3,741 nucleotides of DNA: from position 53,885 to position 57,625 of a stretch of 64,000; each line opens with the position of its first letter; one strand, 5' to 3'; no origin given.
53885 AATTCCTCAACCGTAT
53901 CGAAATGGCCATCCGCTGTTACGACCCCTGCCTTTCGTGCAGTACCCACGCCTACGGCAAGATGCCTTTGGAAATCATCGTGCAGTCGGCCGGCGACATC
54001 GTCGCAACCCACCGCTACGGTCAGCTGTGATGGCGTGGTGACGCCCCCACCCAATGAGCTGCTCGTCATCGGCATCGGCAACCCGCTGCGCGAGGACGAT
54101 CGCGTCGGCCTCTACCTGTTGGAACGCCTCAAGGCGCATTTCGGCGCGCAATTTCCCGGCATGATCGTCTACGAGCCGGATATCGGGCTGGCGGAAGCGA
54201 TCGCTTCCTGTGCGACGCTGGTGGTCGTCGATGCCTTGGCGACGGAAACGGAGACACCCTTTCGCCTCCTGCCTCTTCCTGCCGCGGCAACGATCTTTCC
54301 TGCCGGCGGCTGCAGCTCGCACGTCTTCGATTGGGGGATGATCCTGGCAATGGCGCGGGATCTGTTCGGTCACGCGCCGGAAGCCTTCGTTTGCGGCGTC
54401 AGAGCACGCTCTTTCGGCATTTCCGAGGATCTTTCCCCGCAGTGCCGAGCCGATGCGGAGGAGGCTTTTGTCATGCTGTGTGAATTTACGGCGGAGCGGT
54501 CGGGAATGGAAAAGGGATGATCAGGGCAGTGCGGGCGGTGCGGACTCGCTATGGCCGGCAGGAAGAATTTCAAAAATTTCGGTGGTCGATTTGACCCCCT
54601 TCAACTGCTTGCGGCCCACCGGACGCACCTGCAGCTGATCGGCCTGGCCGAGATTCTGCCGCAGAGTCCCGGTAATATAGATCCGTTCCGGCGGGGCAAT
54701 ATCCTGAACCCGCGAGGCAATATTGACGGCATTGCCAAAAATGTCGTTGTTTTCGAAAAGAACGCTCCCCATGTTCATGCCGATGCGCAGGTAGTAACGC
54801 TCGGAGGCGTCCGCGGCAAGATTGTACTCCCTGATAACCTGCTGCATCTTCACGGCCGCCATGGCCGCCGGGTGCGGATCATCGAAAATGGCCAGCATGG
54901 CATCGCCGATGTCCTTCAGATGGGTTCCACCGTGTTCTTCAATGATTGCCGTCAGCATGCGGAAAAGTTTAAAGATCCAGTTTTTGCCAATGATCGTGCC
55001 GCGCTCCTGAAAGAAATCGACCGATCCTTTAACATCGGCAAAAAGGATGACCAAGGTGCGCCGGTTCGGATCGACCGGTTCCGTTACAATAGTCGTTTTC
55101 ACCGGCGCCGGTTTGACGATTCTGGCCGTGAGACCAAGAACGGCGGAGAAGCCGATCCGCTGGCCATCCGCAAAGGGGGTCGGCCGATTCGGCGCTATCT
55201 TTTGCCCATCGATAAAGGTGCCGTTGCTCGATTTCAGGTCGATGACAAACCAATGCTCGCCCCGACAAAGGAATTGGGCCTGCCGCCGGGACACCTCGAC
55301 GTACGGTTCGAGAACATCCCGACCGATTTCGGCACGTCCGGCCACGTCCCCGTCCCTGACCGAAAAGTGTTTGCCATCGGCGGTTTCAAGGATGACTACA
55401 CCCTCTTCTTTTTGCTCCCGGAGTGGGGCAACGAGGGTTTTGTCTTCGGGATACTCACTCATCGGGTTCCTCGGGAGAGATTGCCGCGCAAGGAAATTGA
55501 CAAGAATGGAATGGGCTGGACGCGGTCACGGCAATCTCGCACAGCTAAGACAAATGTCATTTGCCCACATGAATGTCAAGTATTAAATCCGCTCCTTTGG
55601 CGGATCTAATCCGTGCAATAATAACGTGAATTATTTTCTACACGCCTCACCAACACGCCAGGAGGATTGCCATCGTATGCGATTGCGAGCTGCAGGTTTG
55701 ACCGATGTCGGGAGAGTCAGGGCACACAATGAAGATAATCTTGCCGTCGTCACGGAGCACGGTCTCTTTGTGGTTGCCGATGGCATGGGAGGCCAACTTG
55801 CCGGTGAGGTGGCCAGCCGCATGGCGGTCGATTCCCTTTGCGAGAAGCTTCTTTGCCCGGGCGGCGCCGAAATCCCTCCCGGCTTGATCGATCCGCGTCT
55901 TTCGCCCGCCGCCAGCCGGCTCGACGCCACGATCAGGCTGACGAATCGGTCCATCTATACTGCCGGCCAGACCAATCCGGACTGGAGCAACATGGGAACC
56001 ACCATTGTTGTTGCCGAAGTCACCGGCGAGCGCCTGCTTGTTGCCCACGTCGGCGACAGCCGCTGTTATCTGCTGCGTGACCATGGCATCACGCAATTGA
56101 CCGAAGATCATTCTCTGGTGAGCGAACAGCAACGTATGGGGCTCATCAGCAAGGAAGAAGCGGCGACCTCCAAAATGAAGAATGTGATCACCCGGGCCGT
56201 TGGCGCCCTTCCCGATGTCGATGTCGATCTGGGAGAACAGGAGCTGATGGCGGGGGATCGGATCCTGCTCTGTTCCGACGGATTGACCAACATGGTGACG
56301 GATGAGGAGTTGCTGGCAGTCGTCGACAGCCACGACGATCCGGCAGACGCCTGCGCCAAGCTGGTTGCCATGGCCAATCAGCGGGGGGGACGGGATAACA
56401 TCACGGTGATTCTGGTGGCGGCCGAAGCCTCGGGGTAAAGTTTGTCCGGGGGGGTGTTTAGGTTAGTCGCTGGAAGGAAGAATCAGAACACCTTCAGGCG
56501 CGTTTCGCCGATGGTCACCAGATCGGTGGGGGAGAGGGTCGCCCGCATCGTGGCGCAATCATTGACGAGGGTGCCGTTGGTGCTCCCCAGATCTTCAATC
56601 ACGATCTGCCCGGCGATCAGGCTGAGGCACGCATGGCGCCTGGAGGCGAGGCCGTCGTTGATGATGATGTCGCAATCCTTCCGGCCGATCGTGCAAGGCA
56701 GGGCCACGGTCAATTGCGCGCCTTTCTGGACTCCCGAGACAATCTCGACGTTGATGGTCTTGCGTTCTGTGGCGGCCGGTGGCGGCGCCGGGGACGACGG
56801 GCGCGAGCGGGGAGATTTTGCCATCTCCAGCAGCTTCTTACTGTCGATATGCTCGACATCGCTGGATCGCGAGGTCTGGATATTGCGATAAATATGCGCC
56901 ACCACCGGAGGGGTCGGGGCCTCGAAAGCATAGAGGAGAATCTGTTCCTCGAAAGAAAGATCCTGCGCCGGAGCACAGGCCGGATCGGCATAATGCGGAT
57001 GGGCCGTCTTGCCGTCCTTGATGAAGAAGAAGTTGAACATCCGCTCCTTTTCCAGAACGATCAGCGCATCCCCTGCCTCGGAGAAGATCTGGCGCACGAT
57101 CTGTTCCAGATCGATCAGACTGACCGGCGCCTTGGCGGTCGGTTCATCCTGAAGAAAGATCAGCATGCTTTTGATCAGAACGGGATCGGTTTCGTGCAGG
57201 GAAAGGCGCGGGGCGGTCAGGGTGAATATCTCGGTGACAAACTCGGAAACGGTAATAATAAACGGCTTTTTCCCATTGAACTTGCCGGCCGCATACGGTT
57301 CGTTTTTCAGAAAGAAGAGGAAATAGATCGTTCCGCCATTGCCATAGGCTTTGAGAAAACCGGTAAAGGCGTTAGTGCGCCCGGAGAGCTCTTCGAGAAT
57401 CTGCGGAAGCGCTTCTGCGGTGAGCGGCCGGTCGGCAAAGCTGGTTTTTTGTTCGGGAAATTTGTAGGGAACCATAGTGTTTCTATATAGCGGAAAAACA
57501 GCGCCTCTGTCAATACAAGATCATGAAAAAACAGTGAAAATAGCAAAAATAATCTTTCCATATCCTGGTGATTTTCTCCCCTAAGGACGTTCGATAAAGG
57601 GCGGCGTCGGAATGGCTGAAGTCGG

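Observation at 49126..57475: Hanks-type Ser/Thr kinase gene inside an Mvh-type [NiFe] hydrogenase operon, next to an FHA-cyclase / PP2C / FHA module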

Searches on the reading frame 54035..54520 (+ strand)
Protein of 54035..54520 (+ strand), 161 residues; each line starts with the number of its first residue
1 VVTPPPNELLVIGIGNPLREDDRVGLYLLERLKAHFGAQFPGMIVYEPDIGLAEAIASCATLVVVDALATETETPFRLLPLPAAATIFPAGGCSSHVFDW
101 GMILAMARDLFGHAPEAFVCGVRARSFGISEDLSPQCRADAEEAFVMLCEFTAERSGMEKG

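Call 3: search_protein_families(library=pfam, proteins=[window:54035-54520:+], max_evalue=0.01)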
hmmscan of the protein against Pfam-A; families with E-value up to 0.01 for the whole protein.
window:54035-54520:+ (161 aa): 0 families

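Call 54: search_protein_families(library=pfam, proteins=[window:54035-54520:+], max_evalue=0.01)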
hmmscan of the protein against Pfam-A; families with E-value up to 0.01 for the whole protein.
window:54035-54520:+ (161 aa): 0 families

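Call 55: search_protein_families(library=ncbifam, proteins=[window:54035-54520:+], max_evalue=0.001)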
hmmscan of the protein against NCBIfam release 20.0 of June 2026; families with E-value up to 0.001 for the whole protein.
window:54035-54520:+ (161 aa): 4 families
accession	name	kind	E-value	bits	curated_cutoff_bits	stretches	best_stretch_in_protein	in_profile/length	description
TIGR00072.1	hydrog_prot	superfamily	7e-20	71.5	47.45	1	10-149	1-142/145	hydrogenase maturation protease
TIGR00140.1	hupD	subfamily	4e-07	30.1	151.8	1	10-146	2-141/151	HyaD/HybD family hydrogenase maturation endopeptidase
NF007777.0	PRK10466.1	equivalog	0.00056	19.7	190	1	9-82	3-78/164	HyaD/HybD family hydrogenase maturation endopeptidase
NF045519.1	NiFeSe_H2_mat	exception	0.00064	19.6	190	0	8-35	2-29/152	NiFeSe hydrogenase maturation protease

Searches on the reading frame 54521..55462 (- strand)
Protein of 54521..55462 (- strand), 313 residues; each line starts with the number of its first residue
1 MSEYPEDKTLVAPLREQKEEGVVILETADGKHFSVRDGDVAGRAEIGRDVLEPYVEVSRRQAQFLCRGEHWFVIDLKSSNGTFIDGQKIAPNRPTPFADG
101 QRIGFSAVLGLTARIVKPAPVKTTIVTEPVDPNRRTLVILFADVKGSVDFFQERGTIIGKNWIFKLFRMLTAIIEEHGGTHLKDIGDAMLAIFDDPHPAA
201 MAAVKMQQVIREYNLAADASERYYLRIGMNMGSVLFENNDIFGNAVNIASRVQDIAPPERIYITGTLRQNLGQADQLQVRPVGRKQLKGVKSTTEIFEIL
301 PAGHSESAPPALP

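Call 3: search_protein_families(library=pfam, proteins=[window:54521-55462:-], max_evalue=0.01)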
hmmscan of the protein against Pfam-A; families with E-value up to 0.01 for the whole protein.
window:54521-55462:- (313 aa): 3 families
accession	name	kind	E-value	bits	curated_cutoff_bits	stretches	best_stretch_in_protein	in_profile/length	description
PF00211.25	Guanylate_cyc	-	2.1e-16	60.5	21.9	1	137-296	9-178/183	Adenylate and Guanylate cyclase catalytic domain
PF00498.31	FHA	-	3.2e-12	47.1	20.7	1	50-105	11-66/67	FHA domain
PF16697.10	Yop-YscD_cpl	-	0.0047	17.6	33.2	0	42-91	22-71/94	Inner membrane component of T3SS, cytoplasmic domain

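Call 55: search_protein_families(library=ncbifam, proteins=[window:54521-55462:-], max_evalue=0.001)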
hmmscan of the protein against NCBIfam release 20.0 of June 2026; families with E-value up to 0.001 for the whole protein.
window:54521-55462:- (313 aa): 4 families
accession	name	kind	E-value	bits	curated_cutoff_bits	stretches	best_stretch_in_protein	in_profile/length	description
NF058673.1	LipAdnlyCyLipJMY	equivalog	1.1e-10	40.9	800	1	130-296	289-446/449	bifunctional lipase/adenylate cyclase LipJ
NF049868.1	FhaB_Rv0019c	equivalog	3.1e-08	33.8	125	1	29-105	77-153/158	FHA domain-containing protein FhaB/FipA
TIGR03903.1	TOMM_kin_cyc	equivalog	4.9e-05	21.3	705.75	1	165-303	320-466/1267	TOMM system kinase/cyclase fusion protein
NF041660.2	oxygluDhInhib_OdhI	equivalog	0.00062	19.6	200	0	40-88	59-106/130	oxoglutarate dehydrogenase inhibitor Odhl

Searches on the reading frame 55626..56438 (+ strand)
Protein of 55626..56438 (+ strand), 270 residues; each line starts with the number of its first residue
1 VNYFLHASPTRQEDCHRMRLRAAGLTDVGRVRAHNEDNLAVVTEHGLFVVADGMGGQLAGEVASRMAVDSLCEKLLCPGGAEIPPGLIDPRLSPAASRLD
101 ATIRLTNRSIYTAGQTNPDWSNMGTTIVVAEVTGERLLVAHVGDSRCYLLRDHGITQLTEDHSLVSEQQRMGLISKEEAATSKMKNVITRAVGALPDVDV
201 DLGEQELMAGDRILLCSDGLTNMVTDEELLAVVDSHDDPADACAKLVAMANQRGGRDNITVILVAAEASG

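Call 4: search_protein_families(library=pfam, proteins=[window:55626-56438:+], max_evalue=0.01)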
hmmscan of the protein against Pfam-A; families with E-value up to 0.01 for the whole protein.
window:55626-56438:+ (270 aa): 3 families
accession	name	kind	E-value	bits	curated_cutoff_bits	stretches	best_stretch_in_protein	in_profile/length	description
PF00481.26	PP2C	-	7.2e-17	62.3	20.3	1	42-259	31-255/255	Protein phosphatase 2C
PF13672.11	PP2C_2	-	2.5e-15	57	24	1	32-231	9-183/209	Protein phosphatase 2C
PF07228.17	SpoIIE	-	8.7e-09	36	25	1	190-264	103-189/192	Stage II sporulation protein E (SpoIIE)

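Call 55: search_protein_families(library=ncbifam, proteins=[window:55626-56438:+], max_evalue=0.001)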
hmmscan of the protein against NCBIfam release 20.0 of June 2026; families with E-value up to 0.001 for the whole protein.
window:55626-56438:+ (270 aa): 3 families
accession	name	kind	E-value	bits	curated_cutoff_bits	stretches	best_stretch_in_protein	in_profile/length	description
NF033484.1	Stp1_PP2C_phos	equivalog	1.6e-79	266.7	230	1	26-264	2-231/232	Stp1/IreP family PP2C-type Ser/Thr phosphatase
NF011149.0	PRK14559.1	equivalog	4.2e-37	128.2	374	1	18-266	370-631/642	serine/threonine phosphatase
TIGR02865.1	spore_II_E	equivalog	0.00016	19.9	490.8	1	191-264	678-761/764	stage II sporulation protein E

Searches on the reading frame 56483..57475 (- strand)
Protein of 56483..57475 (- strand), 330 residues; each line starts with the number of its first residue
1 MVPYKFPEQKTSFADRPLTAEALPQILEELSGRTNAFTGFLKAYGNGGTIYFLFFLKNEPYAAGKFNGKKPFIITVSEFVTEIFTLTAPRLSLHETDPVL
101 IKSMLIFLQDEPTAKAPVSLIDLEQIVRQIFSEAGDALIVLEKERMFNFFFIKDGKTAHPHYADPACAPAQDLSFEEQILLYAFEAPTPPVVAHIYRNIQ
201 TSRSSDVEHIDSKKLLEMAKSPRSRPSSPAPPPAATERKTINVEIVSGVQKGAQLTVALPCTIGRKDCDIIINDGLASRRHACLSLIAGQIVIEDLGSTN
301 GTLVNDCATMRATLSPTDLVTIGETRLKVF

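Call 4: search_protein_families(library=pfam, proteins=[window:56483-57475:-], max_evalue=0.01)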
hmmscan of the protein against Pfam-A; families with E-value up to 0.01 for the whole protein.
window:56483-57475:- (330 aa): 2 families
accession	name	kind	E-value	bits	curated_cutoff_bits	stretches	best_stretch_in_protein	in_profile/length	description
PF00498.31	FHA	-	2.4e-14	54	20.7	1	261-323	1-67/67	FHA domain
PF16697.10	Yop-YscD_cpl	-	2.8e-12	47.2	33.2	1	244-328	1-89/94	Inner membrane component of T3SS, cytoplasmic domain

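Call 55: search_protein_families(library=ncbifam, proteins=[window:56483-57475:-], max_evalue=0.001)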
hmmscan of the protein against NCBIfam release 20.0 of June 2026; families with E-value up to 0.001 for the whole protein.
window:56483-57475:- (330 aa): 4 families
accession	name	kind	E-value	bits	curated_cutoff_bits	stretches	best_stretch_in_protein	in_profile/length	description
NF049868.1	FhaB_Rv0019c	equivalog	3.4e-18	66.2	125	1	206-328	30-157/158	FHA domain-containing protein FhaB/FipA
NF041660.2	oxygluDhInhib_OdhI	equivalog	2.3e-09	37.2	200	1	262-327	59-125/130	oxoglutarate dehydrogenase inhibitor Odhl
NF052573.1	HisKinEspAMyxo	equivalog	9.7e-06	23.9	1400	1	263-325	50-114/755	serine histidine kinase EspA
NF033760.1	gliding_GltG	equivalog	2.5e-05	23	650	1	271-329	37-96/650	adventurous gliding motility protein GltG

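Call 63: find_homologous_proteins(query=window:56483-57475:-, max_evalue=1e-10)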
Query window:56483-57475:- (330 aa): 190 proteins with E <= 1e-10 among 5809 candidates; the best 120 are listed.
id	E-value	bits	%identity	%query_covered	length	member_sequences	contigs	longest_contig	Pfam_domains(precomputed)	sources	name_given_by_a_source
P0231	4.0e-208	708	96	100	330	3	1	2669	PF00498.32,PF16697.11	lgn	-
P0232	8.7e-151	520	72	100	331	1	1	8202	PF00498.32,PF16697.11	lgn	-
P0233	1.0e-142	493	67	100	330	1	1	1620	PF00498.32,PF16697.11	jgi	jgi:hypothetical protein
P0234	6.2e-139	481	71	100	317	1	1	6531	PF00498.32,PF16697.11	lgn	-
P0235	2.7e-119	416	60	100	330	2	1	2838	PF00498.32,PF16697.11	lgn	-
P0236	1.7e-118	414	60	100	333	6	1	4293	PF00498.32,PF16697.11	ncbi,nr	ncbi:MAG TPA: hypothetical protein DCF93_03530 [Desulfuromonas sp.]|nr:hypothetical protein [Desulfu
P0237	1.1e-116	408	61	100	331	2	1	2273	PF00498.32,PF16697.11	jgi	jgi:hypothetical protein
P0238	3.6e-114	400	57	100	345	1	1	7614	PF00498.32,PF16697.11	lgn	-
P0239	3.3e-108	380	53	99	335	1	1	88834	PF00498.32,PF16697.11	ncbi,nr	ncbi:MAG: FHA domain-containing protein [Desulfuromonadales bacterium]|nr:FHA domain-containing prot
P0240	9.7e-108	378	54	100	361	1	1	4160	PF00498.32,PF16697.11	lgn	-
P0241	3.4e-104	367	53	100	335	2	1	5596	PF00498.32,PF16697.11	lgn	-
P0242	2.3e-102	361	51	100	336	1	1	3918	PF00498.32,PF16697.11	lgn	-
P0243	2.5e-101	357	51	98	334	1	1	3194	PF00498.32,PF16697.11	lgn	-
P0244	2.7e-101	357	51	99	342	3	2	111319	PF00498.32,PF16697.11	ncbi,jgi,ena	-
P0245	1.1e-100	355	52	100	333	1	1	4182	PF00498.32,PF16697.11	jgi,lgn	jgi:hypothetical protein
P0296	1.1e-64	237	37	99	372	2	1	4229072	PF00498.32,PF16697.11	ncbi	-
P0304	1.9e-64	236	43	92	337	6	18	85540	PF00498.32,PF16697.11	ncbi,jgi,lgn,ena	ncbi:MAG: FHA domain-containing protein [Trichlorobacter sp.]|jgi:hypothetical protein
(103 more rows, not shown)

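Call 64: find_encoding_contigs(protein=P0296, flank=8000, max_places=1)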
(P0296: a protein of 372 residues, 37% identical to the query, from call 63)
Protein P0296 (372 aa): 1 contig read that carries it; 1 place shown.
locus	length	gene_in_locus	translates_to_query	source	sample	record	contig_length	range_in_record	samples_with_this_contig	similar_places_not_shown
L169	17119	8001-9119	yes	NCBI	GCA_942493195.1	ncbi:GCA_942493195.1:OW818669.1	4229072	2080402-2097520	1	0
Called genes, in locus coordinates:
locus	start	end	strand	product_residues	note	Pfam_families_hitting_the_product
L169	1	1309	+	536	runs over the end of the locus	PF00890:FAD_binding_2, PF01266:DAO, PF07992:Pyr_redox_2 (faint), PF02910:Succ_DH_flav_C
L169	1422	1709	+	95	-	PF01817:CM_2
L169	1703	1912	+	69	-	PF18152:DAHP_snth_FXD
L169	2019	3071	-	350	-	PF16697:Yop-YscD_cpl, PF00498:FHA, PF00563:EAL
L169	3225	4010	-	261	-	PF00481:PP2C, PF13672:PP2C_2, PF07228:SpoIIE (faint)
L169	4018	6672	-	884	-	-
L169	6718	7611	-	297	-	PF00069:Pkinase, PF07714:PK_Tyr_Ser-Thr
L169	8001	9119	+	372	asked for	PF16697:Yop-YscD_cpl, PF00498:FHA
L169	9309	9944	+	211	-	PF01209:Ubie_methyltran, PF03848:TehB (weak), PF05175:MTS (weak), PF13489:Methyltransf_23, PF13847:Methyltransf_31, PF08241:Methyltransf_11, PF08242:Methyltransf_12, PF13649:Methyltransf_25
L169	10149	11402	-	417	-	-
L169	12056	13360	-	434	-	PF00155:Aminotran_1_2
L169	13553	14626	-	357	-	PF05343:Peptidase_M42, PF01546:Peptidase_M20 (weak)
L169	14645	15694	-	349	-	PF04055:Radical_SAM, PF16199:Radical_SAM_C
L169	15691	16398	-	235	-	PF14622:Ribonucleas_3_3, PF00636:Ribonuclease_3, PF00035:dsrm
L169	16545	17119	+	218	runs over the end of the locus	PF02223:Thymidylate_kin, PF13521:AAA_28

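Call 65: find_encoding_contigs(protein=P0304, flank=8000, max_places=1)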
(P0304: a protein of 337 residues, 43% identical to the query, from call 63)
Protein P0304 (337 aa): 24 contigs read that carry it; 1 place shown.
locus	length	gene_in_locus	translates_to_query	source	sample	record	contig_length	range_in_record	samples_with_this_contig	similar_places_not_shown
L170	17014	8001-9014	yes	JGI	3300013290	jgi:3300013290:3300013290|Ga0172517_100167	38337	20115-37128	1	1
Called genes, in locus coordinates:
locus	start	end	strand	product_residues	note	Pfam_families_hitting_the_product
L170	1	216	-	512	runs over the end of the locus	PF02321:OEP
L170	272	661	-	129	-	PF01597:GCV_H, PF00364:Biotin_lipoyl (faint)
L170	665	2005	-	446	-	PF00289:Biotin_carb_N, PF02222:ATP-grasp, PF02786:CPSase_L_D2, PF07478:Dala_Dala_lig_C, PF02785:Biotin_carb_C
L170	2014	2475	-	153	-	PF00364:Biotin_lipoyl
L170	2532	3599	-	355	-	PF01321:Creatinase_N, PF00557:Peptidase_M24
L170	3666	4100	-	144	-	PF01220:DHquinase_II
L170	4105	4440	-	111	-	-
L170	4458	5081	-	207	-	-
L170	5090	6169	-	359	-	PF00465:Fe-ADH (weak), PF13685:Fe-ADH_2, PF01761:DHQ_synthase, PF24621:DHQS_C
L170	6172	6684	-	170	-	PF13238:AAA_18 (weak), PF01202:SKI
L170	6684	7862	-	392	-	PF01264:Chorismate_synt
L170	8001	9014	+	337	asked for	PF16697:Yop-YscD_cpl, PF00498:FHA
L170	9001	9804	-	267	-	PF00481:PP2C, PF13672:PP2C_2, PF07228:SpoIIE (weak)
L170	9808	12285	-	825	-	PF05226:CHASE2, PF00069:Pkinase, PF07714:PK_Tyr_Ser-Thr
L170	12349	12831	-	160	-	PF13432:TPR_16 (faint), PF14559:TPR_19 (weak)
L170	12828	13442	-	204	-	PF12917:YfbR-like, PF13023:HD_3, PF01966:HD (weak)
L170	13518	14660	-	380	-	PF01966:HD, PF13286:HD_assoc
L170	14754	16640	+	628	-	PF03190:Thioredox_DsbH, PF13899:Thioredoxin_7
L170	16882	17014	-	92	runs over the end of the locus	-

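Call 87: predict_structure(alignment_id=A4)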
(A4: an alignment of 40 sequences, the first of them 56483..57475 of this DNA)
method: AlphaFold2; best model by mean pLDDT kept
length: 330 residues; sequences in the alignment: 40
mean_pLDDT: 88.3   pTM: 0.65
mean pLDDT of the five models: 88.3, 88.0, 87.4, 87.2, 86.6
residues with pLDDT >= 90: 198; 70-90: 110; 50-70: 9; < 50: 13
segments of 3 or more residues with pLDDT < 50: 224-236
pLDDT, mean of each block of 10 residues (from residue 1): 87 93 93 91 92 95 91 91 92 96 94 89 89 94 94 92 82 86 78 90 85 89 49 50 93 90 90 91 91 93 95 94 95
secondary structure, 60 per line:
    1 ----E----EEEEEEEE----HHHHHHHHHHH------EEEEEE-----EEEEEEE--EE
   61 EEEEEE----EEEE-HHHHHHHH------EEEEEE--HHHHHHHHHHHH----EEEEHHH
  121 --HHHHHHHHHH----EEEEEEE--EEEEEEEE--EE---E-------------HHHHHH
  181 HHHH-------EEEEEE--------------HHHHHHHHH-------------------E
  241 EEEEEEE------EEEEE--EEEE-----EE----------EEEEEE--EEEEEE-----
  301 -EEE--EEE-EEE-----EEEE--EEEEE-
elements in order: E10-17 H22-32 E39-44 E50-56 E59-66 E71-74 H76-83 E90-95 H98-109 E114-117 H123-132 E137-143 E146-153 H175-184 E192-197 H212-220 E240-247 E254-258 E261-264 E282-287 E290-295 E302-304 E307-309 E311-313 E319-322 E325-329
